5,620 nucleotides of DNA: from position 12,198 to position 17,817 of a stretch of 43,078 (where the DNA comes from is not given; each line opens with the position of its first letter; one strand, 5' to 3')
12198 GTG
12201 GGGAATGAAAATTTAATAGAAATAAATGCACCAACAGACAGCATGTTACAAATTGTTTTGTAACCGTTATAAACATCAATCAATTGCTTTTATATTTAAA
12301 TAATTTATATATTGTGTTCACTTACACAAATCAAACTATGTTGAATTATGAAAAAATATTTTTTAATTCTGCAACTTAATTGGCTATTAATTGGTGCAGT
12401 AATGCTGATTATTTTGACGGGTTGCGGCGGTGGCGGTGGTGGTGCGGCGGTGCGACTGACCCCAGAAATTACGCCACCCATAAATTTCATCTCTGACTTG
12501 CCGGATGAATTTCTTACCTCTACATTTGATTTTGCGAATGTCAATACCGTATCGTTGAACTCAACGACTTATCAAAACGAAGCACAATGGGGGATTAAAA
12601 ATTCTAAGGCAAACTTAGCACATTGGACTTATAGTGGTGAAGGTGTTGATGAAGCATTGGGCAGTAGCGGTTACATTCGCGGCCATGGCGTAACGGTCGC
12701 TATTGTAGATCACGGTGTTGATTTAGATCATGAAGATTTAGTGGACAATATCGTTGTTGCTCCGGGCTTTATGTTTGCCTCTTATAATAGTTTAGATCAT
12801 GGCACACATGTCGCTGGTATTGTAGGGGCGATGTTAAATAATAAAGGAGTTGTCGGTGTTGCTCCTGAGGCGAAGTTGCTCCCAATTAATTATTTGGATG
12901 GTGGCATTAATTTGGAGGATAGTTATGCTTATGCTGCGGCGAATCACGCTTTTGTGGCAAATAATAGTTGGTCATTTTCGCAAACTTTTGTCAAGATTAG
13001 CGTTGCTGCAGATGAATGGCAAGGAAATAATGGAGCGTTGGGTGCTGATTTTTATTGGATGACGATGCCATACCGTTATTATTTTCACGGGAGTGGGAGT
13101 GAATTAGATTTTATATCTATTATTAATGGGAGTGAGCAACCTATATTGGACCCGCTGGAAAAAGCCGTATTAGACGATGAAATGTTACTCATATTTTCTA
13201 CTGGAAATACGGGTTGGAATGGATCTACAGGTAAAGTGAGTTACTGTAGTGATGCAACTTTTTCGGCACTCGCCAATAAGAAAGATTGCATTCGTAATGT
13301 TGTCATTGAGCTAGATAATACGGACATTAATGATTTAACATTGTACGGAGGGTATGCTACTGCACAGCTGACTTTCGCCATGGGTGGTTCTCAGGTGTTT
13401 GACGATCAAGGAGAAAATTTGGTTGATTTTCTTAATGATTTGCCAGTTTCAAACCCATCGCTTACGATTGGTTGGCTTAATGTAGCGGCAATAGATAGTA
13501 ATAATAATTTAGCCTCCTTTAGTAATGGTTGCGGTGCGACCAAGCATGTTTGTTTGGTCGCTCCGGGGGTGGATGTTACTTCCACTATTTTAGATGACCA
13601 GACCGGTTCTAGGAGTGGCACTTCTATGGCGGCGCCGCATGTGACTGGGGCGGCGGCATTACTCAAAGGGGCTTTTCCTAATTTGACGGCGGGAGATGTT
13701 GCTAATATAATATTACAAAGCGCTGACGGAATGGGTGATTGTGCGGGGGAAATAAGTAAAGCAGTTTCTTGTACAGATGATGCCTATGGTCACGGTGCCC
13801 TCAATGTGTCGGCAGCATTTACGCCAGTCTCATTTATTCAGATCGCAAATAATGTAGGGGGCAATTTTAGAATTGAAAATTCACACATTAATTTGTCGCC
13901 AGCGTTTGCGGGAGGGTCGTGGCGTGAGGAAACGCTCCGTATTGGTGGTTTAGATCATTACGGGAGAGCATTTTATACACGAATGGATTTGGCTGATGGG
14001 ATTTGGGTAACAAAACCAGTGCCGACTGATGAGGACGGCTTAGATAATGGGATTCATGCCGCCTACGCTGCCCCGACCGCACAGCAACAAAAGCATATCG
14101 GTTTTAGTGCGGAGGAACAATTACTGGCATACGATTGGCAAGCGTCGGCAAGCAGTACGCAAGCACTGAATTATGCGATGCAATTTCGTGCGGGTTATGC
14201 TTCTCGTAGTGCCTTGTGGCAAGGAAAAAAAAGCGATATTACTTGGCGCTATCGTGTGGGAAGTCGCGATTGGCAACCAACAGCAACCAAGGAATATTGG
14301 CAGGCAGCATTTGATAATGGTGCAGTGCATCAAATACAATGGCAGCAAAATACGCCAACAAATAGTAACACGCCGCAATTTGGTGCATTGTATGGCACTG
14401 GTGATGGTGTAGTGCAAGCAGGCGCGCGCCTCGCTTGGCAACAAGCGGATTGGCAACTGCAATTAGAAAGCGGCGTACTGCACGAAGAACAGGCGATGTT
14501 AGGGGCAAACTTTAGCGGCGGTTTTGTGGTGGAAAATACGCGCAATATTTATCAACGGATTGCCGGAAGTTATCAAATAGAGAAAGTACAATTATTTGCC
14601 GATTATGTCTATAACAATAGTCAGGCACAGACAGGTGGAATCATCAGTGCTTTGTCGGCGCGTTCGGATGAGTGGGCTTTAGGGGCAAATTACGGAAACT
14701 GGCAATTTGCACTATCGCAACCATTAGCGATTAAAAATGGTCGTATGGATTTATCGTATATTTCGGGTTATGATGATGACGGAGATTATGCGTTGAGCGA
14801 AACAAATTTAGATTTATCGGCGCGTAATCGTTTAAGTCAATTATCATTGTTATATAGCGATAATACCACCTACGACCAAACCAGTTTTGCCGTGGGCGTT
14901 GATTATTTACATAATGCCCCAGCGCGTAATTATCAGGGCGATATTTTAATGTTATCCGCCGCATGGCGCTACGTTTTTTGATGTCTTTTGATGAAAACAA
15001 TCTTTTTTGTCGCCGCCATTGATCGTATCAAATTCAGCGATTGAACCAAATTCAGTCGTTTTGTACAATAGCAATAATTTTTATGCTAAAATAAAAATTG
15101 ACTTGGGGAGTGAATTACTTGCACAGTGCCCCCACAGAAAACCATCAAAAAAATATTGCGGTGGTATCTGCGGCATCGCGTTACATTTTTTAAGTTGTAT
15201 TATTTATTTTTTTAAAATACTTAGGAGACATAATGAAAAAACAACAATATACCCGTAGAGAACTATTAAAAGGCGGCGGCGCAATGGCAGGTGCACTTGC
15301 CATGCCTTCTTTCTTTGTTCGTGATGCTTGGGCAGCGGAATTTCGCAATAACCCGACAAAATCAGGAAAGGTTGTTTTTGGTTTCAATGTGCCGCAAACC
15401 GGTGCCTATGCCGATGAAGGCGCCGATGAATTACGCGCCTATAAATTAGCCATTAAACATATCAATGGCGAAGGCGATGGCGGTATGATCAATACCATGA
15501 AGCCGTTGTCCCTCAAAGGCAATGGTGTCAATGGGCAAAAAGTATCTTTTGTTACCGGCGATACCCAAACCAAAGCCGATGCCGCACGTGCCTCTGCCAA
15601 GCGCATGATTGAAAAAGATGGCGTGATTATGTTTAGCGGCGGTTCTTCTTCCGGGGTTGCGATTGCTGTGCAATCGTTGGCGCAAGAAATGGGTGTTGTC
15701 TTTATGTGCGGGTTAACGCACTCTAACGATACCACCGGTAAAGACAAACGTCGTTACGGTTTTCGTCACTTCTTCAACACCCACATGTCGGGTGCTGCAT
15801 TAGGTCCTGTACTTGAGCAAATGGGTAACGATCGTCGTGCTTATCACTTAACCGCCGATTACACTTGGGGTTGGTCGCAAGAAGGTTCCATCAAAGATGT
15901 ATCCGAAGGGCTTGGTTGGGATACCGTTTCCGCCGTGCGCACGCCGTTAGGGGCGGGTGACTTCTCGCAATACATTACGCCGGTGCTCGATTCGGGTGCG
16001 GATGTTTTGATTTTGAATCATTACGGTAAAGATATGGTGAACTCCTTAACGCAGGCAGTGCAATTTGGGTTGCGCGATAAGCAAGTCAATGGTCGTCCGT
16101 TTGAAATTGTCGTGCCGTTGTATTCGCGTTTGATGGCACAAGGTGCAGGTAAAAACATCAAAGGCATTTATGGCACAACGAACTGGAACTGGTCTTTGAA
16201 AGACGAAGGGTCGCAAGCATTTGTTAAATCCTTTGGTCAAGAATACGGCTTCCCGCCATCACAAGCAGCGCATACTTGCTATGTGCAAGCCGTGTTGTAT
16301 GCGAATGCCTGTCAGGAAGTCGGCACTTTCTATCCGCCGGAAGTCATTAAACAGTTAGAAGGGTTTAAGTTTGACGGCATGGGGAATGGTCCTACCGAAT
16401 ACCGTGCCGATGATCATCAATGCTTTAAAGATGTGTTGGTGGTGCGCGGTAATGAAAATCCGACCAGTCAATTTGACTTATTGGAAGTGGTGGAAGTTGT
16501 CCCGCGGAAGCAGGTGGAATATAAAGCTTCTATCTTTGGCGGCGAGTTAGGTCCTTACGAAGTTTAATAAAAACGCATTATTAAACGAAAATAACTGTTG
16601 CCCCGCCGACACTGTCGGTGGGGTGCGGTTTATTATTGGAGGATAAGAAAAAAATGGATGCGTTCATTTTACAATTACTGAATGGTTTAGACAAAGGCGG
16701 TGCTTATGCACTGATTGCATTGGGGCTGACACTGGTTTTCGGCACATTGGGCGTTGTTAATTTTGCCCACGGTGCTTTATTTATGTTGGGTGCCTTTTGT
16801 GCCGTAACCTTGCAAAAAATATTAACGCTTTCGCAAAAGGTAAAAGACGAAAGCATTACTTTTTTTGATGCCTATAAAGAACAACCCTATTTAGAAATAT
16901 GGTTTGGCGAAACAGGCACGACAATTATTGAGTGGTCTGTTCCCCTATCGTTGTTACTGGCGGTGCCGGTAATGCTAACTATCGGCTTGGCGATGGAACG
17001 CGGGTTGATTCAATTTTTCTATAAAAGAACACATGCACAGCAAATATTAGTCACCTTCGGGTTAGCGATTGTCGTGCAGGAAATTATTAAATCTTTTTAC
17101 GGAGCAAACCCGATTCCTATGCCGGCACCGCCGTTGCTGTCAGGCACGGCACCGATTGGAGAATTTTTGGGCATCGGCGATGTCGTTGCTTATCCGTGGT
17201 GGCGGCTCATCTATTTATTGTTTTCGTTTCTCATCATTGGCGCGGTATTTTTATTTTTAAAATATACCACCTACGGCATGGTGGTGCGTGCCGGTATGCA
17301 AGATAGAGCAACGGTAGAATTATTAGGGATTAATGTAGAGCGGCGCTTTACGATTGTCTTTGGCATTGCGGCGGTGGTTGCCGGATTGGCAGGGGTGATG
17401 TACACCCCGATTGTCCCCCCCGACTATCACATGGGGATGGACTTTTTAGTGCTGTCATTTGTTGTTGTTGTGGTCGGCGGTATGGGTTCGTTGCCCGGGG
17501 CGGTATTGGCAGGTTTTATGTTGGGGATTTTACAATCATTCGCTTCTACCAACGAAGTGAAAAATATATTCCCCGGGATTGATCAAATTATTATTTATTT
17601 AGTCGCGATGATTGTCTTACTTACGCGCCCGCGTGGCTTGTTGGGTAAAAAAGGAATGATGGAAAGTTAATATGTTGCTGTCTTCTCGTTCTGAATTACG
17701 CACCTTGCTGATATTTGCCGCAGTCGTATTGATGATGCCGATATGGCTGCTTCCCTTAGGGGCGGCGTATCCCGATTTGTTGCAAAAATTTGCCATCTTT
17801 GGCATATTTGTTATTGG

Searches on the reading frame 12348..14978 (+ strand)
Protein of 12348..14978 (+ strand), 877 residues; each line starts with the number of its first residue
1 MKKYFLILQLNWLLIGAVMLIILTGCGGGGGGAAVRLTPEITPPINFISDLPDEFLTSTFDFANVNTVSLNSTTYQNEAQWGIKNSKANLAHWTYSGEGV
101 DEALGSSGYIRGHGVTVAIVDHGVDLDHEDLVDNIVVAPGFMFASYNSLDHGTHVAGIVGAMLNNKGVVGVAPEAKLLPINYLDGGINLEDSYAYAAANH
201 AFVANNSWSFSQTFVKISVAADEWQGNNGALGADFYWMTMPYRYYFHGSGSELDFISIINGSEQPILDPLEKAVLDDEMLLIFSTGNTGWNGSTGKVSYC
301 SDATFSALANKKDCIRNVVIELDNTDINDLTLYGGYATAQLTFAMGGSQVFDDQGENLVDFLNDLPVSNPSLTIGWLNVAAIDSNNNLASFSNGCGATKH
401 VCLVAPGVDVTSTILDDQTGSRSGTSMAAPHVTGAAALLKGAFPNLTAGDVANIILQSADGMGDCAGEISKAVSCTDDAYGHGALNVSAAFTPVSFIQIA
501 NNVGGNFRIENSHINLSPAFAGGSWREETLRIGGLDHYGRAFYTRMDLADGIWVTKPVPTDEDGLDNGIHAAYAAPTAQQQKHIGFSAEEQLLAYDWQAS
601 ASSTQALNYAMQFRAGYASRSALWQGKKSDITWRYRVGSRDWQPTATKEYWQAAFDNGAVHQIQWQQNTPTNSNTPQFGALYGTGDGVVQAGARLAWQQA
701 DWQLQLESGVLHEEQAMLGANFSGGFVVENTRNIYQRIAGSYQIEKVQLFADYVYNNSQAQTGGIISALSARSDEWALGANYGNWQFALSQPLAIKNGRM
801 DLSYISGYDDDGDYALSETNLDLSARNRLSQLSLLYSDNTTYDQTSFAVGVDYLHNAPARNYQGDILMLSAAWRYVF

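Call 36: search_protein_families(library=pfam, proteins=[window:12348-14978:+], max_evalue=0.00001)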
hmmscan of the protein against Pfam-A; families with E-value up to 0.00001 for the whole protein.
window:12348-14978:+ (877 aa): 1 family
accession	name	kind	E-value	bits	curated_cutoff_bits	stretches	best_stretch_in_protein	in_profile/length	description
PF00082.27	Peptidase_S8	-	2.7e-42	145.5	21.8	1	112-483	1-288/288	Subtilase family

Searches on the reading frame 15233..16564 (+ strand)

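Call 36: search_protein_families(library=pfam, proteins=[window:15233-16564:+], max_evalue=0.00001)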
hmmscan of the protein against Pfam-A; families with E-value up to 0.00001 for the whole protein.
window:15233-16564:+ (444 aa): 3 families
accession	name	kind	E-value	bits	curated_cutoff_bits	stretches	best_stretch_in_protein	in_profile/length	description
PF13458.12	Peripla_BP_6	-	8.7e-68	229.9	31.7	1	47-407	2-339/343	Periplasmic binding protein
PF13433.12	Peripla_BP_5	-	3.1e-19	69.8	27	1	194-417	129-345/363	Periplasmic binding protein domain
PF01094.35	ANF_receptor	-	1.6e-08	34.4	25.4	1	97-364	18-294/353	Receptor family ligand binding region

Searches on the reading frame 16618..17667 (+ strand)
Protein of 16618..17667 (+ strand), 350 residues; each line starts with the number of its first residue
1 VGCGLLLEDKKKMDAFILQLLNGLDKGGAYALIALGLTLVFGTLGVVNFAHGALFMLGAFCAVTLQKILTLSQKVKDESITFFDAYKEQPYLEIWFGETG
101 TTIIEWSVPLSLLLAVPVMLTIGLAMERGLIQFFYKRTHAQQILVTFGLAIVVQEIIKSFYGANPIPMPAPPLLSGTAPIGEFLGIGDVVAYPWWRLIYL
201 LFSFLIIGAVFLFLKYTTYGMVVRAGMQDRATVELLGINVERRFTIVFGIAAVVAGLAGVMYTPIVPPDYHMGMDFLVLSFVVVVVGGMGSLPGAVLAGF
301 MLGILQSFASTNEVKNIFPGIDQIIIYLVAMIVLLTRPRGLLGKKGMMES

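Call 36: search_protein_families(library=pfam, proteins=[window:16618-17667:+], max_evalue=0.00001)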
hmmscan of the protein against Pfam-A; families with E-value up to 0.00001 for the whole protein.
window:16618-17667:+ (350 aa): 1 family
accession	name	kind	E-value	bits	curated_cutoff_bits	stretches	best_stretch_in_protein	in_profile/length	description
PF02653.21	BPD_transp_2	-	2.3e-37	129.1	26.8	1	20-331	2-266/269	Branched-chain amino acid transport system / permease component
